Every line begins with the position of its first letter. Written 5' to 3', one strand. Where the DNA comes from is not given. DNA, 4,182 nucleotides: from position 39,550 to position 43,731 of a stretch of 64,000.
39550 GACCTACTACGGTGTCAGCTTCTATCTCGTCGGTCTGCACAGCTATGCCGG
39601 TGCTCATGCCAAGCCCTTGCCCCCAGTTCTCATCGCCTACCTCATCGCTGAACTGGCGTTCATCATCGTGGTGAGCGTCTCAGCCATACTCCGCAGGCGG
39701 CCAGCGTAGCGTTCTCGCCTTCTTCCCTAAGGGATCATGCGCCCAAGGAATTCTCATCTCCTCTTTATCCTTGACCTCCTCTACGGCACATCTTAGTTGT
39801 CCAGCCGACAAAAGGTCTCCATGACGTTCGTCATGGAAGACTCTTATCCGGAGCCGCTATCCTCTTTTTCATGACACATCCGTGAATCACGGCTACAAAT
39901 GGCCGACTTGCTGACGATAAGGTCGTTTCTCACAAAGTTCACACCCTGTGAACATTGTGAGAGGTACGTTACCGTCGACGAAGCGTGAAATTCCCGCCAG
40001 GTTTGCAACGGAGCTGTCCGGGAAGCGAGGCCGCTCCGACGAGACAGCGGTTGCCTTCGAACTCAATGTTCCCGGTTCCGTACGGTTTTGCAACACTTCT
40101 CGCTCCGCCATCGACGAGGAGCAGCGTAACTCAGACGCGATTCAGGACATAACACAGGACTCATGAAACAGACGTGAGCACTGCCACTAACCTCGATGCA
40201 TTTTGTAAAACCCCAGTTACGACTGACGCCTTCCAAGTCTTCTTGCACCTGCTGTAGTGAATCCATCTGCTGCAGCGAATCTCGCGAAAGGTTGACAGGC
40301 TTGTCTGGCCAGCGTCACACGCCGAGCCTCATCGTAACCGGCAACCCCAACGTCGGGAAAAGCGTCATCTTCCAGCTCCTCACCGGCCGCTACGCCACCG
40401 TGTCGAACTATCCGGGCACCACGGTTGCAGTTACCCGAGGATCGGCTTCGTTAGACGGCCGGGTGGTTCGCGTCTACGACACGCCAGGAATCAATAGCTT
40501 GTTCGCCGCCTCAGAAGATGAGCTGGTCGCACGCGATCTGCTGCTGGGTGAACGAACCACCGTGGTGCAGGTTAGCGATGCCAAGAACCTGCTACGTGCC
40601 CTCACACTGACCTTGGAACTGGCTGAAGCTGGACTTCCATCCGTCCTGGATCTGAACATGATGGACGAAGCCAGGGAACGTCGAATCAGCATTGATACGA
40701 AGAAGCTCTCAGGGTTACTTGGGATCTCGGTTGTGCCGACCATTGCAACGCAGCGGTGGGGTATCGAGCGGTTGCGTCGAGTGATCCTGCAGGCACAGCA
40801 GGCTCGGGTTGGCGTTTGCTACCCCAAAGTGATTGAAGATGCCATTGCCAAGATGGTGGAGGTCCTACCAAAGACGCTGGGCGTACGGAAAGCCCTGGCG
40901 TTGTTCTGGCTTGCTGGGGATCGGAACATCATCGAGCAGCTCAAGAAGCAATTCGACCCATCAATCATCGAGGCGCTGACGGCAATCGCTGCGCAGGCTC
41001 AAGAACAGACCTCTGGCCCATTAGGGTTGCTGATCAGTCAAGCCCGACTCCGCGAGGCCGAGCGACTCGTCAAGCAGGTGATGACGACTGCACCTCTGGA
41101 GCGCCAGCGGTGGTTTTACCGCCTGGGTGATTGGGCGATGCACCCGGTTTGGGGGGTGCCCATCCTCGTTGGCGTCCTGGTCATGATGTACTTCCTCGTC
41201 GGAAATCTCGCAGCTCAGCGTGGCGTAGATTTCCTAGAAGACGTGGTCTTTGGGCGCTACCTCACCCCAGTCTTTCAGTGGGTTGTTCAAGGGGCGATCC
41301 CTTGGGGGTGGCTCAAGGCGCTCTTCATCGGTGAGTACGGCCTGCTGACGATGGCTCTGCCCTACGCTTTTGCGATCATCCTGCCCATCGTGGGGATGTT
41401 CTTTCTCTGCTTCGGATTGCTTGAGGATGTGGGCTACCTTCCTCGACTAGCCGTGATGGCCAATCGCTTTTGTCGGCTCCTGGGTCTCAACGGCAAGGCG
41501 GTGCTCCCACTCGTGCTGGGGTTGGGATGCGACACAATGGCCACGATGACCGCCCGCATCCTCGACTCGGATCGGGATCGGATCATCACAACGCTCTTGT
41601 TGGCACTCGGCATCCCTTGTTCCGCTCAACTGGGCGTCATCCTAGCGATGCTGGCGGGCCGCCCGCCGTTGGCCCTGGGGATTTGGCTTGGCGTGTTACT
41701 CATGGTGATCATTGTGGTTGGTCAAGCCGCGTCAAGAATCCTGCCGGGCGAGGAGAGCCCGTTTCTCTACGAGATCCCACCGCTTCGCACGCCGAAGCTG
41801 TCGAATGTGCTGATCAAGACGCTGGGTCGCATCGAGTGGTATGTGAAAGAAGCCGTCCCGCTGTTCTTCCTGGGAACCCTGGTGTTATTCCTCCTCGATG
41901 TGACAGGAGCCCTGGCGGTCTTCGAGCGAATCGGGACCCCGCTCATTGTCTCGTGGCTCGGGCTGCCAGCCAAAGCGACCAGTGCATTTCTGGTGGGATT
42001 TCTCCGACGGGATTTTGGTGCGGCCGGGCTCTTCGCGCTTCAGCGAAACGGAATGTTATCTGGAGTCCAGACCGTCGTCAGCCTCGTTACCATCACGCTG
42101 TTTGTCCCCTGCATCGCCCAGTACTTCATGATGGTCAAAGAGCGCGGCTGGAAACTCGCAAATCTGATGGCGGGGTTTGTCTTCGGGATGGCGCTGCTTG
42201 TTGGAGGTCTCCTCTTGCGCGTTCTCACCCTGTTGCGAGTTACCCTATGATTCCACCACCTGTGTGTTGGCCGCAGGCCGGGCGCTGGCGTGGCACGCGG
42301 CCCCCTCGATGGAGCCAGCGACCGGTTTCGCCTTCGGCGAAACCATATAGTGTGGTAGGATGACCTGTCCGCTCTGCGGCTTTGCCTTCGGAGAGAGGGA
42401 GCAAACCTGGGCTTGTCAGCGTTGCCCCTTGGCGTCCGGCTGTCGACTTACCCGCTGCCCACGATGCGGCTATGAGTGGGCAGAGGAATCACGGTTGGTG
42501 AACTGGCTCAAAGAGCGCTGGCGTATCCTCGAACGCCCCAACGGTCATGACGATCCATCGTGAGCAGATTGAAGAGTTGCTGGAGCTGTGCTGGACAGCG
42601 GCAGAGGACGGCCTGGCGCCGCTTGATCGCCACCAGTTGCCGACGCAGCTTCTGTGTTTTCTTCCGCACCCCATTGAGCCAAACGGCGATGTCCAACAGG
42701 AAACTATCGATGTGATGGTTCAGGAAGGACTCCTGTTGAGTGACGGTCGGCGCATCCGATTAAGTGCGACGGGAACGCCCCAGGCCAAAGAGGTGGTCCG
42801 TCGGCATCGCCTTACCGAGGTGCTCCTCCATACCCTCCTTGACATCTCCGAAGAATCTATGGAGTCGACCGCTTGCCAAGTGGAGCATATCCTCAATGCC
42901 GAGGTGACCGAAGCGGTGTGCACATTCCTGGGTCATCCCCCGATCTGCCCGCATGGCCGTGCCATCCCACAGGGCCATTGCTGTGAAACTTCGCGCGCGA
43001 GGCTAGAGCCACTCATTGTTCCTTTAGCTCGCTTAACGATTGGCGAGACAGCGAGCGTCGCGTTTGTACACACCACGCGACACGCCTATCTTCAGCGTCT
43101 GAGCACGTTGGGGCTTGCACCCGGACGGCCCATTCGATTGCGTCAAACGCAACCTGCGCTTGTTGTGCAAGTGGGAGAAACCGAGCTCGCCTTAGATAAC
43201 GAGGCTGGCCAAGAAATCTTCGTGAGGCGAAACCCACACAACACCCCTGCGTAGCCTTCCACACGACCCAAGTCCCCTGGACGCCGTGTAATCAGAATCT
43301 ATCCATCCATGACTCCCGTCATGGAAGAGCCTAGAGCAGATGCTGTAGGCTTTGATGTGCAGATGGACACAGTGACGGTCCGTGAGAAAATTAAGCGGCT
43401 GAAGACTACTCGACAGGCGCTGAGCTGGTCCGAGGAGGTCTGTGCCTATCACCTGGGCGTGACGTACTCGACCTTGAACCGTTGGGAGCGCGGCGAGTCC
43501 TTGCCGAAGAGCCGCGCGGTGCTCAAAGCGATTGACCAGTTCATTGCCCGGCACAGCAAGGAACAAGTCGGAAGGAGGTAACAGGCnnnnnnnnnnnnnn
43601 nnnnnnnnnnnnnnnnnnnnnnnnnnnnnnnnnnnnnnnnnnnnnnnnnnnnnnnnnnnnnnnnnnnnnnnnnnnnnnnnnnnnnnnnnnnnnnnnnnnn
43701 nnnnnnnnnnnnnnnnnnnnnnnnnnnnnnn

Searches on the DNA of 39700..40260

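Call 32: search_rna_families(source=window, start=39700, end=40260, threshold=evalue, max_evalue=1)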
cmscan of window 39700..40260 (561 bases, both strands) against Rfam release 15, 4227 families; matches with E-value up to 1: 0.
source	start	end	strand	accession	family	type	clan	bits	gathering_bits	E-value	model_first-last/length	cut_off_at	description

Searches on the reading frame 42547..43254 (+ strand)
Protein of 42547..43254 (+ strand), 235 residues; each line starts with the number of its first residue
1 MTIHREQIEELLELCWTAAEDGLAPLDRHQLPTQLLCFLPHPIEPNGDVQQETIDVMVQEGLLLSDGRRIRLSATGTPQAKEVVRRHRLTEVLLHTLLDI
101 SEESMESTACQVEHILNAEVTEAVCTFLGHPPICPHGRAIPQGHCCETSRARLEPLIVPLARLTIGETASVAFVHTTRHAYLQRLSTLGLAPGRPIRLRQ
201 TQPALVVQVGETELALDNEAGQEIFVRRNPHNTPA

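Call 12: search_protein_families(library=pfam, proteins=[window:42547-43254:+])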
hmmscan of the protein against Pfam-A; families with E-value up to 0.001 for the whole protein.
window:42547-43254:+ (235 aa): 2 families
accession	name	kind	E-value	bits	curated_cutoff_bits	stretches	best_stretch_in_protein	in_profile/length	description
PF02742.21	Fe_dep_repr_C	-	7.5e-22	77.6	27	1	75-142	3-70/70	Iron dependent repressor, metal binding and dimerisation domain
PF04023.20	FeoA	-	6.9e-14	52.1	23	1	158-227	1-73/74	FeoA domain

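Call 47: find_related_loci(query=window:42547-43254:+, collection=metagenome_contigs, flank=6000)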
Query window:42547-43254:+ (235 aa) in metagenome_contigs; peptide patterns used: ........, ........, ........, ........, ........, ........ (x = any residue, [..] = any of these).
155 stretches matched a pattern; 5 encode a relative of the query (tblastn E <= 1e-3); 5 distinct loci.
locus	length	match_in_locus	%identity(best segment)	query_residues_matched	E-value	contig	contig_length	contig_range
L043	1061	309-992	72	1-228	3e-120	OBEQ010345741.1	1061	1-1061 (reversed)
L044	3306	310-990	71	6-232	4e-112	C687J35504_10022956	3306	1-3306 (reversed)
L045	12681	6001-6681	71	6-232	1e-109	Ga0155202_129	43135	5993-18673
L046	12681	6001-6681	71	6-232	1e-109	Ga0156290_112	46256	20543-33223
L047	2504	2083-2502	69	44-183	1e-63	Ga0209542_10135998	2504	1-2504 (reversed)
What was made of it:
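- Tried and rejected: It returned only 5 loci (call 47).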

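Call 72: search_protein_families(library=pfam, proteins=[L045:6680-8395:+, L045:3392-3727:+])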
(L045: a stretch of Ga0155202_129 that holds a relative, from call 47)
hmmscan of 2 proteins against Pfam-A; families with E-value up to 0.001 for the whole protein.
L045:6680-8395:+ (571 aa): 2 families
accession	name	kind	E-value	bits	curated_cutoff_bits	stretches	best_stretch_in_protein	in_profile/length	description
PF01077.27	NIR_SIR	-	3.3e-55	186.3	27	2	118-270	1-154/158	Nitrite and sulphite reductase 4Fe-4S domain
PF03460.22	NIR_SIR_ferr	-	8e-31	106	24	2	48-108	8-67/69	Nitrite/Sulfite reductase ferredoxin-like half domain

L045:3392-3727:+ (111 aa): 0 families

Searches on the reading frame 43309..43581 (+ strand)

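Call 12: search_protein_families(library=pfam, proteins=[window:43309-43581:+])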
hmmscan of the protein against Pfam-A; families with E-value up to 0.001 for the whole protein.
window:43309-43581:+ (90 aa): 2 families
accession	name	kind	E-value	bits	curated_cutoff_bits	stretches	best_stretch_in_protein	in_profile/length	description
PF13560.12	HTH_31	-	1e-06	29.4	27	1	30-75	5-51/64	Helix-turn-helix domain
PF01381.28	HTH_3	-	8.6e-05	22.9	23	1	31-73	1-43/55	Helix-turn-helix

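Call 46: search_protein_families(library=ncbifam, proteins=[window:43363-43581:+], max_evalue=0.001)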
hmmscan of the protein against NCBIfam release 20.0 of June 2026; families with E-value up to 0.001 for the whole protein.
window:43363-43581:+ (72 aa): 3 families
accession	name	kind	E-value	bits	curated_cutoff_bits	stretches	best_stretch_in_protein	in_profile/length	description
NF041951.1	phage_RstR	subfamily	1.7e-05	25.1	80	1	11-56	5-50/108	RstR family transcriptional repressor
TIGR03830.1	CxxCG_CxxCG_HTH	subfamily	5.2e-05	23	61.8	1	12-55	69-111/127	type II TA system antitoxin MqsA family protein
NF007257.0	PRK09706.1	subfamily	0.00064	19.5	101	1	11-54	8-51/135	transcriptional repressor DicA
